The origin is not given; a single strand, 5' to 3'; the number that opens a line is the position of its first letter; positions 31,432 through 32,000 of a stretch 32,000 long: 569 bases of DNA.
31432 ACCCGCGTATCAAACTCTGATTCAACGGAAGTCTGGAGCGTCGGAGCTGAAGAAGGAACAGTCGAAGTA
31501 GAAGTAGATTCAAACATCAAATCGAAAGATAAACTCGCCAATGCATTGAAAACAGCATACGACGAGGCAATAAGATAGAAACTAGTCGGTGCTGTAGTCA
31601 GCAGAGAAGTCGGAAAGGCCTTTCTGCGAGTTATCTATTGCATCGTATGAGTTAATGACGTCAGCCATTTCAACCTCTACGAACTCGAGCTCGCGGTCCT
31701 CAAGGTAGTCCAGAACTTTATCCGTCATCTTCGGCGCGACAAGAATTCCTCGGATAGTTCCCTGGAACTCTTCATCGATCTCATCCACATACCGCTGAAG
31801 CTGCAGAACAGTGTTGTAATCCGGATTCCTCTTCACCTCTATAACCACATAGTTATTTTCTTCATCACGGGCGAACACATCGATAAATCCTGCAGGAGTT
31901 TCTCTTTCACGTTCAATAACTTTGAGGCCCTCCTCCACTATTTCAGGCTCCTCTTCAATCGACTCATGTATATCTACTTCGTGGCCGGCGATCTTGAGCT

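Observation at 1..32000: AGGCCT (and GGCC in general) is strongly over-represented in all frames, on both strands and in spacers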

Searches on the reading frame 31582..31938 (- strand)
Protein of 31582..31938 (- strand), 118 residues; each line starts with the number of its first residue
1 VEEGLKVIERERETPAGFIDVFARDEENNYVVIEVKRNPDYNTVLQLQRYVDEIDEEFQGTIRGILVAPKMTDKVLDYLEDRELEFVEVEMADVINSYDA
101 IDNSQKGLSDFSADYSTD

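Call 43: search_protein_families(library=pfam, proteins=[window:31582-31938:-], max_evalue=0.01)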
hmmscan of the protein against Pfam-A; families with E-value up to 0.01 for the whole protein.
window:31582-31938:- (118 aa): 4 families
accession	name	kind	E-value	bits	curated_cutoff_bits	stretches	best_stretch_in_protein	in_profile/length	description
PF01939.22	NucS_C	-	3.7e-22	79.1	24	1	1-90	16-107/124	Endonuclease NucS C-terminal domain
PF14281.12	PDDEXK_4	-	0.0013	19.1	22.3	1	8-62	66-123/183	PD-(D/E)XK nuclease superfamily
PF04262.19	Glu_cys_ligase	-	0.0031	16.6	27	1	25-101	261-332/372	Glutamate-cysteine ligase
PF02021.23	UPF0102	-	0.0041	17.9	23.6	0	2-38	11-42/80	Uncharacterised protein family UPF0102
